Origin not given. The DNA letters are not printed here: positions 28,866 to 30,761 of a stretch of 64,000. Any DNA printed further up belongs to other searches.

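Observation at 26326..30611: GH65 phosphorylase operon with a fused beta-PGM/trehalose-phosphate-phosphatase and a trailing ferredoxin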

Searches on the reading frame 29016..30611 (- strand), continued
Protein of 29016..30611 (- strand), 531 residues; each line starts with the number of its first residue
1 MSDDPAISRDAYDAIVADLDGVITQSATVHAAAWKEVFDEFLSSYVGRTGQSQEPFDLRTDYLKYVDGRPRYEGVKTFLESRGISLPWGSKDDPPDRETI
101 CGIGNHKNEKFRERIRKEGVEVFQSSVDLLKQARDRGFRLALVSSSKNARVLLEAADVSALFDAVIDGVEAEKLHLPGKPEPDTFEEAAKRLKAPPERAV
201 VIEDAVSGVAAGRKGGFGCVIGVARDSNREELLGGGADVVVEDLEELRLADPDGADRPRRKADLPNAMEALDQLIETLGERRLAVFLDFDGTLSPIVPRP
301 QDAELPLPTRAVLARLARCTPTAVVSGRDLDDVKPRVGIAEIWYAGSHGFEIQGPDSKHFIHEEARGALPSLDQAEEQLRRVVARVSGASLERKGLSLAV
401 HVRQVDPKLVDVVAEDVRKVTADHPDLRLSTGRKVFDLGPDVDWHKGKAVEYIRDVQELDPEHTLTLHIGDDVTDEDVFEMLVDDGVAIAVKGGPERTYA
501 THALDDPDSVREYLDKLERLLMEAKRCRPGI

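Call 31: find_homologous_proteins(query=window:29016-30611:-, max_evalue=1e-20)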
Query window:29016-30611:- (531 aa): 2982 proteins with E <= 1e-20 among 8000 candidates; the best 120 are listed.
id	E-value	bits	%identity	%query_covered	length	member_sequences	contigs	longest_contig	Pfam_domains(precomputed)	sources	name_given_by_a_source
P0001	0.0e+0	1178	100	100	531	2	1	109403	PF13419.13,PF00702.33,PF02358.23,PF13242.13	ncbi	-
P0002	1.7e-213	728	62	98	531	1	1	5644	PF13419.13,PF00702.33,PF02358.23,PF13242.13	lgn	-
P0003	1.2e-210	719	61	98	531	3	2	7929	PF13419.13,PF00702.33,PF02358.23,PF13242.13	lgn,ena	-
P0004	2.0e-209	715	62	100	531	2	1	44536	PF13419.13,PF00702.33,PF02358.23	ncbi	-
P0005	5.9e-164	565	50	97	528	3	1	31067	PF13419.13,PF00702.33,PF02358.23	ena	-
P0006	1.3e-162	561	52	97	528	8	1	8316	PF13419.13,PF00702.33,PF02358.23,PF13242.13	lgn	-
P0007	2.7e-161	556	51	98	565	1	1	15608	PF13419.13,PF00702.33,PF02358.23,PF08282.19,PF13242.13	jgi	-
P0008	2.9e-161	556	51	96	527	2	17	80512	PF13419.13,PF00702.33,PF02358.23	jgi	jgi:trehalose-phosphatase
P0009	6.3e-161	555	50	98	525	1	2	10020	PF13419.13,PF00702.33,PF02358.23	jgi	jgi:alpha,alpha-trehalase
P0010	6.4e-159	548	50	97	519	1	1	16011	PF13419.13,PF00702.33,PF02358.23,PF13242.13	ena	-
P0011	6.4e-159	548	50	97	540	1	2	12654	PF13419.13,PF00702.33,PF02358.23,PF13242.13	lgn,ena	-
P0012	6.6e-158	545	50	96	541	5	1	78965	PF13419.13,PF00702.33,PF02358.23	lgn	-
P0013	1.7e-157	544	51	96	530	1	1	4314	PF13419.13,PF00702.33,PF02358.23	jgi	jgi:trehalose 6-phosphate phosphatase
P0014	2.4e-157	543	50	98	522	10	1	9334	PF13419.13,PF00702.33,PF02358.23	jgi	jgi:alpha,alpha-trehalase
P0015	2.6e-157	543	50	97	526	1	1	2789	PF13419.13,PF00702.33,PF02358.23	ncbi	ncbi:MAG: trehalose-phosphatase [Syntrophobacteria bacterium]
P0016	2.7e-157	543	49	98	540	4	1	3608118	PF13419.13,PF00702.33,PF02358.23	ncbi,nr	ncbi:MAG: trehalose-phosphatase [Betaproteobacteria bacterium]|nr:MAG: trehalose-phosphatase [Betapr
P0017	3.9e-157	542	49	97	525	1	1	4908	PF13419.13,PF00702.33,PF02358.23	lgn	-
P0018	8.0e-157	541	49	98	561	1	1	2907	PF13419.13,PF00702.33,PF02358.23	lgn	-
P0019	3.9e-156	539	50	97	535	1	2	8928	PF13419.13,PF00702.33,PF02358.23,PF13242.13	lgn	-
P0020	6.0e-156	539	50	97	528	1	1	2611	PF13419.13,PF00702.33,PF02358.23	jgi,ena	-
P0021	7.3e-156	538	50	97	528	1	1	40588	PF13419.13,PF00702.33,PF02358.23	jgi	jgi:alpha,alpha-trehalase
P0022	1.3e-155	537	49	98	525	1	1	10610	PF13419.13,PF00702.33,PF02358.23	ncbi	-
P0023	1.5e-154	534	50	98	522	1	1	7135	PF13419.13,PF00702.33,PF02358.23,PF13242.13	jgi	-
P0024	1.6e-154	534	51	95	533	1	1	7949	PF13419.13,PF00702.33,PF02358.23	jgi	jgi:alpha,alpha-trehalase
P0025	2.0e-154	534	49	97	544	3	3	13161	PF13419.13,PF00702.33,PF02358.23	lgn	-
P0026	2.3e-154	533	50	96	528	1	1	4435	PF13419.13,PF00702.33,PF02358.23,PF08282.19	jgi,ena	-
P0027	3.3e-154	533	50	96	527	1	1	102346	PF13419.13,PF00702.33,PF02358.23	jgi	jgi:alpha,alpha-trehalase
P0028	4.5e-154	532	49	97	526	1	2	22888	PF13419.13,PF00702.33,PF02358.23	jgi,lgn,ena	-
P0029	1.1e-153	531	48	97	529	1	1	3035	PF13419.13,PF00702.33,PF02358.23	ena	-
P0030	1.6e-153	531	50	98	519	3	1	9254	PF13419.13,PF00702.33,PF02358.23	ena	-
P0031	3.0e-153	530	50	97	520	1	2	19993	PF13419.13,PF00702.33,PF02358.23,PF13242.13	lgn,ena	-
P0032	3.4e-153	529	49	97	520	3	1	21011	PF13419.13,PF00702.33,PF02358.23,PF13242.13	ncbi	ncbi:MAG: hypothetical protein Kow0060_20930 [Methylohalobius crimeensis]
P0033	4.8e-153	529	49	97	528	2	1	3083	PF13419.13,PF00702.33,PF02358.23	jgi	-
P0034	5.8e-153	529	50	97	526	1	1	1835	PF13419.13,PF00702.33,PF02358.23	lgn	-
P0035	6.5e-153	529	50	97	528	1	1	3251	PF13419.13,PF00702.33,PF02358.23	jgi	jgi:trehalose-phosphatase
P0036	6.9e-153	528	50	98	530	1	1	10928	PF13419.13,PF00702.33,PF02358.23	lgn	-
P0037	6.9e-153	528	49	97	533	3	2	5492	PF13419.13,PF00702.33,PF02358.23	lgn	-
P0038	7.1e-153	528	50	95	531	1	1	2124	PF13419.13,PF00702.33,PF02358.23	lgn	-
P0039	7.8e-153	528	50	97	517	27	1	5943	PF13419.13,PF00702.33,PF02358.23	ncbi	-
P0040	9.2e-153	528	47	98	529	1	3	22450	PF13419.13,PF00702.33,PF02358.23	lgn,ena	-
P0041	1.0e-152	528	47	99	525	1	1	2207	PF13419.13,PF00702.33,PF02358.23,PF13242.13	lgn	-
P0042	1.1e-152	528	50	95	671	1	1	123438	PF13419.13,PF00702.33,PF02358.23,PF00072.31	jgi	jgi:alpha,alpha-trehalase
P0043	1.8e-152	527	48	96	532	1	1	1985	PF13419.13,PF00702.33,PF02358.23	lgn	-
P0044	1.9e-152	527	49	97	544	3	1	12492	PF13419.13,PF00702.33,PF02358.23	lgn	-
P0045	2.5e-152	527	49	98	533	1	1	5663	PF13419.13,PF00702.33,PF02358.23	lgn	-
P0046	2.7e-152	526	49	96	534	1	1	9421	PF13419.13,PF00702.33,PF02358.23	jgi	jgi:trehalose-phosphatase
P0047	2.9e-152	526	48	98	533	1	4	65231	PF13419.13,PF00702.33,PF02358.23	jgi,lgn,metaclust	metaclust:\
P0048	3.3e-152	526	49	98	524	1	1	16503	PF13419.13,PF00702.33,PF02358.23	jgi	jgi:alpha,alpha-trehalase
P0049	3.6e-152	526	48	97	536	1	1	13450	PF13419.13,PF00702.33,PF02358.23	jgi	jgi:alpha,alpha-trehalase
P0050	3.9e-152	526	50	96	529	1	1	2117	PF13419.13,PF00702.33,PF02358.23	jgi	-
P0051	4.5e-152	526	49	98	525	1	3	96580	PF13419.13,PF00702.33,PF02358.23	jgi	jgi:trehalose 6-phosphate phosphatase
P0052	5.1e-152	526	49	99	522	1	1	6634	PF13419.13,PF00702.33,PF02358.23,PF13242.13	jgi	-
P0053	6.4e-152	525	49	97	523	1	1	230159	PF13419.13,PF00702.33,PF02358.23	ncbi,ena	-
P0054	6.6e-152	525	49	96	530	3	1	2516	PF13419.13,PF00702.33,PF02358.23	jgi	jgi:trehalose 6-phosphate phosphatase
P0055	7.0e-152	525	49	98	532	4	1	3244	PF13419.13,PF00702.33,PF02358.23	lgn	-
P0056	1.1e-151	524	50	96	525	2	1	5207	PF13419.13,PF00702.33,PF02358.23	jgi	jgi:trehalose 6-phosphate phosphatase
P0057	1.8e-151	524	49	96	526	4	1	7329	PF13419.13,PF00702.33,PF02358.23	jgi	jgi:alpha,alpha-trehalase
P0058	2.8e-151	523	51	96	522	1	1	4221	PF13419.13,PF00702.33,PF02358.23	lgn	-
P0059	2.9e-151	523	46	97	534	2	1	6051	PF13419.13,PF00702.33,PF02358.23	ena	-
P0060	2.9e-151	523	51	96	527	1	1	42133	PF13419.13,PF00702.33,PF02358.23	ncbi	-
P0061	4.0e-151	523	48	97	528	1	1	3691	PF13419.13,PF00702.33,PF02358.23,PF13242.13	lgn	-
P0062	4.3e-151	522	49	97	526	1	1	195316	PF13419.13,PF00702.33,PF02358.23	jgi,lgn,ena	-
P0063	4.9e-151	522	49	98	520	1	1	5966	PF13419.13,PF00702.33,PF02358.23,PF13242.13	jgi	jgi:alpha,alpha-trehalase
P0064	6.5e-151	522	47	96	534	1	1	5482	PF13419.13,PF00702.33,PF02358.23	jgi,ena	-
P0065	8.9e-151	521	47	95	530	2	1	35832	PF13419.13,PF00702.33,PF02358.23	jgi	jgi:trehalose-phosphatase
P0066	9.3e-151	521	46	96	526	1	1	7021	PF13419.13,PF00702.33,PF02358.23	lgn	-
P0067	9.6e-151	521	47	97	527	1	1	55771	PF13419.13,PF00702.33,PF02358.23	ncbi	-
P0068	1.3e-150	521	49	96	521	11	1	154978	PF13419.13,PF00702.33,PF02358.23,PF13242.13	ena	-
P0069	2.2e-150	520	50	96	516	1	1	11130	PF13419.13,PF00702.33,PF02358.23,PF08282.19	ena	-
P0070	2.7e-150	520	49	97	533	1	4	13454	PF13419.13,PF00702.33,PF02358.23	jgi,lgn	-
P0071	3.1e-150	520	48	97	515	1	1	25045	PF13419.13,PF00702.33,PF02358.23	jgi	jgi:alpha,alpha-trehalase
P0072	3.4e-150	520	48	97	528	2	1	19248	PF13419.13,PF00702.33,PF02358.23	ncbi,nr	ncbi:MAG TPA: trehalose-phosphatase [Candidatus Binatia bacterium]|nr:trehalose-phosphatase [Candida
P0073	4.0e-150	519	50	98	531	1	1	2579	PF13419.13,PF00702.33,PF02358.23,PF13242.13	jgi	jgi:trehalose 6-phosphate phosphatase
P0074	4.1e-150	519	52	96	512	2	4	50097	PF13419.13,PF00702.33,PF02358.23,PF13242.13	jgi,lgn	-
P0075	4.2e-150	519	48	96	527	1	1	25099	PF13419.13,PF00702.33,PF02358.23,PF08282.19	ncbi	ncbi:MAG: trehalose-phosphatase [Thermodesulfobacteriota bacterium]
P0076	4.8e-150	519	48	97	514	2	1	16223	PF13419.13,PF00702.33,PF02358.23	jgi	jgi:trehalose-phosphatase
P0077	5.2e-150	519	49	98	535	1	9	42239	PF13419.13,PF00702.33,PF02358.23,PF13242.13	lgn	-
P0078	5.2e-150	519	47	97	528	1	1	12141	PF13419.13,PF00702.33,PF02358.23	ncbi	-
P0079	7.9e-150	518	47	97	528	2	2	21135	PF13419.13,PF00702.33,PF02358.23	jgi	jgi:trehalose-phosphatase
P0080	1.1e-149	518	48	95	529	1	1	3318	PF13419.13,PF00702.33,PF02358.23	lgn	-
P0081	1.1e-149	518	49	96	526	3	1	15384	PF13419.13,PF00702.33,PF02358.23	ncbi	-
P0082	1.1e-149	518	47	96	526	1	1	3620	PF13419.13,PF00702.33,PF02358.23,PF08282.19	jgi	jgi:trehalose-phosphatase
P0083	1.3e-149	518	48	97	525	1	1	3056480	PF13419.13,PF00702.33,PF02358.23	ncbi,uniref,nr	ncbi:trehalose-phosphatase [Thiohalobacter thiocyanaticus]|uniref:Trehalose 6-phosphate phosphatase 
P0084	1.6e-149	517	49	97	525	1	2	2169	PF13419.13,PF00702.33,PF02358.23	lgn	-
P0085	2.0e-149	517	50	96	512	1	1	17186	PF13419.13,PF00702.33,PF02358.23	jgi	jgi:alpha,alpha-trehalase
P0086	2.2e-149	517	50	96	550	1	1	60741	PF13419.13,PF00702.33,PF02358.23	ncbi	-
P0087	2.3e-149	517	48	98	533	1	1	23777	PF13419.13,PF00702.33,PF00107.33,PF02358.23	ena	-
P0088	2.5e-149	517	49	97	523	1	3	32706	PF13419.13,PF00702.33,PF02358.23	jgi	jgi:trehalose-phosphatase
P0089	2.6e-149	517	47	97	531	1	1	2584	PF13419.13,PF00702.33,PF02358.23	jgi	-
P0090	3.5e-149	516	48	97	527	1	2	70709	PF13419.13,PF00702.33,PF02358.23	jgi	jgi:alpha,alpha-trehalase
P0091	3.8e-149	516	47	97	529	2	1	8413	PF13419.13,PF00702.33,PF02358.23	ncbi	ncbi:MAG: trehalose-phosphatase [Candidatus Aminicenantes bacterium]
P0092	5.1e-149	516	49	97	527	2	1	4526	PF13419.13,PF00702.33,PF02358.23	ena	-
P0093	5.6e-149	516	48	95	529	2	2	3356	PF13419.13,PF00702.33,PF02358.23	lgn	-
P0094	7.7e-149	515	49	96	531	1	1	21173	PF13419.13,PF00702.33,PF02358.23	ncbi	-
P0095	7.9e-149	515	48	96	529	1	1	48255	PF13419.13,PF00702.33,PF02358.23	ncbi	-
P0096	9.2e-149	515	51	97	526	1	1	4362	PF13419.13,PF00702.33,PF02358.23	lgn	-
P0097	1.3e-148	514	48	95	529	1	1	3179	PF13419.13,PF00702.33,PF02358.23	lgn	-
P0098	1.4e-148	514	50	96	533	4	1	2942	PF13419.13,PF00702.33,PF02358.23,PF13242.13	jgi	jgi:trehalose 6-phosphate phosphatase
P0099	1.4e-148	514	47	98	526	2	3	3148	PF13419.13,PF00702.33,PF02358.23,PF13242.13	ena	-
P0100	1.5e-148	514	48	97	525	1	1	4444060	PF13419.13,PF00702.33,PF02358.23,PF13242.13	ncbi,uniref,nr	ncbi:trehalose-phosphatase [Methylomarinum sp. Ch1-1]|uniref:Trehalose 6-phosphate phosphatase n=1 T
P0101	1.6e-148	514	50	98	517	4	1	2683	PF13419.13,PF00702.33,PF02358.23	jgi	jgi:trehalose 6-phosphate phosphatase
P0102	2.3e-148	513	48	97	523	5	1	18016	PF13419.13,PF00702.33,PF02358.23,PF13242.13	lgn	-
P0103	2.7e-148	513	48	98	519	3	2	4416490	PF13419.13,PF00702.33,PF02358.23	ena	-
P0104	3.1e-148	513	51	98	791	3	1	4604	PF13419.13,PF00702.33,PF02358.23,PF13242.13,PF03636.22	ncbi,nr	ncbi:MAG TPA: trehalose-phosphatase, partial [Vicinamibacteria bacterium]|nr:trehalose-phosphatase [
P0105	3.6e-148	513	50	96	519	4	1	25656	PF13419.13,PF00702.33,PF02358.23,PF13242.13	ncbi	-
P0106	6.2e-148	512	49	96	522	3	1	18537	PF13419.13,PF00702.33,PF02358.23,PF13242.13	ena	-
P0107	7.1e-148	512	48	97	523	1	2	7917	PF13419.13,PF00702.33,PF02358.23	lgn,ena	-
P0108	7.3e-148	512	48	97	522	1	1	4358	PF13419.13,PF00702.33,PF02358.23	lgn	-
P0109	7.6e-148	512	47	97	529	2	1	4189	PF13419.13,PF00702.33,PF02358.23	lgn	-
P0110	8.0e-148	512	47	97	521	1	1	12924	PF13419.13,PF00702.33,PF02358.23,PF13242.13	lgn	-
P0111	8.4e-148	512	47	97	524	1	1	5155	PF13419.13,PF00702.33,PF02358.23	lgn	-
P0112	9.5e-148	511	48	96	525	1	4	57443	PF13419.13,PF00702.33,PF02358.23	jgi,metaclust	metaclust:\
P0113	1.1e-147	511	48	96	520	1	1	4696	PF13419.13,PF00702.33,PF02358.23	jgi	jgi:alpha,alpha-trehalase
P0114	1.1e-147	511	47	96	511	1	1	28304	PF13419.13,PF00702.33,PF02358.23,PF08282.19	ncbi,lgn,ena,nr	ncbi:MAG: putative glycosyl hydrolase [Chlamydiae bacterium]|nr:putative glycosyl hydrolase [Chlamyd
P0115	1.2e-147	511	50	96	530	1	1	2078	PF13419.13,PF00702.33,PF02358.23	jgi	jgi:alpha,alpha-trehalase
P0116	1.2e-147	511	50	98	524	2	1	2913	PF13419.13,PF00702.33,PF02358.23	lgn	-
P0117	1.2e-147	511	50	95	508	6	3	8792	PF13419.13,PF00702.33,PF02358.23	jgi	jgi:trehalose-phosphatase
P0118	1.3e-147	511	48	96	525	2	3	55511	PF13419.13,PF00702.33,PF02358.23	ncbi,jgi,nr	ncbi:MAG: trehalose-phosphatase [Deltaproteobacteria bacterium]|nr:trehalose-phosphatase [Deltaprote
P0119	1.5e-147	511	50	95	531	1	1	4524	PF13419.13,PF00702.33,PF02358.23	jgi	jgi:alpha,alpha-trehalase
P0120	1.7e-147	511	46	95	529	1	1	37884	PF13419.13,PF00702.33,PF02358.23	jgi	jgi:trehalose 6-phosphate phosphatase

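Call 32: list_cluster_members(proteins=[P0001, P0004, P0002])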
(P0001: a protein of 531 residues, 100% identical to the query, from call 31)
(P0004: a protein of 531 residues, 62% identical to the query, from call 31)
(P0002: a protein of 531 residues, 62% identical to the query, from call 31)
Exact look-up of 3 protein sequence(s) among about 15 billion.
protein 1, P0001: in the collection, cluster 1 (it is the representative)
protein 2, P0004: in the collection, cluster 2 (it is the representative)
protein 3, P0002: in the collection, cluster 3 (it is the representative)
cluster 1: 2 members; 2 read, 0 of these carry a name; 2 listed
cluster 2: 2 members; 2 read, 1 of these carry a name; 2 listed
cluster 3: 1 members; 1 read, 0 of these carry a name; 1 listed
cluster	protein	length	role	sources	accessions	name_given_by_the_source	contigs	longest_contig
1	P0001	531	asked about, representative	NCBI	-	-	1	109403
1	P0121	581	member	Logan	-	-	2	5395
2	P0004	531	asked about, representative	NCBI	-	-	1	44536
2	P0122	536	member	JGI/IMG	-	trehalose-phosphatase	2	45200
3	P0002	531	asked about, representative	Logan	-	-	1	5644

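Call 33: find_encoding_contigs(protein=P0004, flank=10000, max_places=3)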
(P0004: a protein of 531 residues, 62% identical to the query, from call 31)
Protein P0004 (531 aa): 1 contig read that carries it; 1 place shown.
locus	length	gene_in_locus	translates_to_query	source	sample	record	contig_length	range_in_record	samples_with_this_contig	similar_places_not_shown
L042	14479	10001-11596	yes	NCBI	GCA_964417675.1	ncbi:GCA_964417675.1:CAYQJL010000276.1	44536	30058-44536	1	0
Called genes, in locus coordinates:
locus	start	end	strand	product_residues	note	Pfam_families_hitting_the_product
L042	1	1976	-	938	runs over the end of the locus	PF13229:Beta_helix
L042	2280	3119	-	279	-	PF07719:TPR_2 (faint), PF13432:TPR_16 (faint), PF00515:TPR_1 (faint), PF06262:Zincin_1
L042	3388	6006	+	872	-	PF13439:Glyco_transf_4, PF13579:Glyco_trans_4_4, PF20706:GT4-conflict (weak), PF00534:Glycos_transf_1, PF13692:Glyco_trans_1_4, PF13524:Glyco_trans_1_2 (faint), PF13692:Glyco_trans_1_4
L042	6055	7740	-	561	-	PF03109:ABC1, PF27536:UbiB_helical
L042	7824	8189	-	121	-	-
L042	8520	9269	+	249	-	PF05239:PRC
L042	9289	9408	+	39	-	-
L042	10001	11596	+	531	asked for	PF00702:Hydrolase, PF13419:HAD_2, PF02358:Trehalose_PPase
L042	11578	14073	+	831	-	PF03636:Glyco_hydro_65N, PF03632:Glyco_hydro_65m, PF03633:Glyco_hydro_65C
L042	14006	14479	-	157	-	?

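Call 34: find_encoding_contigs(protein=P0083, flank=10000, max_places=2)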
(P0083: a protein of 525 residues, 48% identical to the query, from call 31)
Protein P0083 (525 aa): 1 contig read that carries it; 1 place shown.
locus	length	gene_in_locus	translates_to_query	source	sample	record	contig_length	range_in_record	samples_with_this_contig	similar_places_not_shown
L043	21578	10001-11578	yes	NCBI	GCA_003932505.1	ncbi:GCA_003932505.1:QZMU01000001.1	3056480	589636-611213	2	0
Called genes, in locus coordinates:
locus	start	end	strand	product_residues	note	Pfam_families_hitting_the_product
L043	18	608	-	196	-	PF00857:Isochorismatase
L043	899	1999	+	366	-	PF01950:FBPase_3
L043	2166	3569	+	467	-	PF02874:ATP-synt_ab_N, PF00006:ATP-synt_ab, PF22919:ATP-synt_VA_C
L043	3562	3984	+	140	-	PF02823:ATP-synt_DE_N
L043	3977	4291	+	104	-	PF09527:ATPase_gene1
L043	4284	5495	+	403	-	PF00999:Na_H_Exchanger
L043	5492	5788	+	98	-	PF12966:AtpR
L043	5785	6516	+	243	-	PF00119:ATP-synt_A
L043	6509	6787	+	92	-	PF00137:ATP-synt_C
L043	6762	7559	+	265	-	PF00430:ATP-synt_B, PF00213:OSCP (weak)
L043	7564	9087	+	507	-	PF02874:ATP-synt_ab_N, PF00006:ATP-synt_ab, PF00306:ATP-synt_ab_C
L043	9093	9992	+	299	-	PF00231:ATP-synt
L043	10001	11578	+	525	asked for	PF00702:Hydrolase, PF13419:HAD_2, PF02358:Trehalose_PPase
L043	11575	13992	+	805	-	PF03636:Glyco_hydro_65N, PF03632:Glyco_hydro_65m, PF03633:Glyco_hydro_65C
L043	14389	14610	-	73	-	-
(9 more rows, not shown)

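Call 35: find_encoding_contigs(protein=P0016, flank=10000, max_places=2)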
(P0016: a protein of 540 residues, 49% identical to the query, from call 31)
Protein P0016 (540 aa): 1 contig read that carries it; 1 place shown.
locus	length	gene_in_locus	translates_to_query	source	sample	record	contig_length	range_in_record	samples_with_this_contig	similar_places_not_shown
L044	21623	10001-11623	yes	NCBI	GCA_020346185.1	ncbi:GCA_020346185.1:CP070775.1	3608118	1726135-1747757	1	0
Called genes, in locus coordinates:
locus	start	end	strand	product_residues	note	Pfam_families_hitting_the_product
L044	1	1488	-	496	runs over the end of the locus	PF00982:Glyco_transf_20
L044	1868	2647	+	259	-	PF02358:Trehalose_PPase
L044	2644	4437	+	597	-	PF19291:TREH_N, PF00723:Glyco_hydro_15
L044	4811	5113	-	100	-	-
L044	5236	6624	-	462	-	PF00753:Lactamase_B, PF12706:Lactamase_B_2, PF10996:Beta-Casp, PF07521:RMMBL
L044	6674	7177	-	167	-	-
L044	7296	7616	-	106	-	-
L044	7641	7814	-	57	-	-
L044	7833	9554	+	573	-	PF14716:HHH_8, PF14520:HHH_5, PF14792:DNA_pol_B_palm (weak), PF14791:DNA_pol_B_thumb, PF02811:PHP (weak)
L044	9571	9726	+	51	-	-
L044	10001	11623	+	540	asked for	PF00702:Hydrolase, PF13419:HAD_2, PF02358:Trehalose_PPase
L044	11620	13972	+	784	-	PF03636:Glyco_hydro_65N, PF03632:Glyco_hydro_65m, PF03633:Glyco_hydro_65C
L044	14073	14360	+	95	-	PF13795:HupE_UreJ_2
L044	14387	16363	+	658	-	PF12228:DUF3604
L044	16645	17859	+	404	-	PF06863:DUF1254, PF06742:DUF1214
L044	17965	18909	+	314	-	PF19459:DUF5996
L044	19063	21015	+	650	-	PF12228:DUF3604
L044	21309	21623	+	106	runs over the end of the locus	PF07519:Tannase (weak)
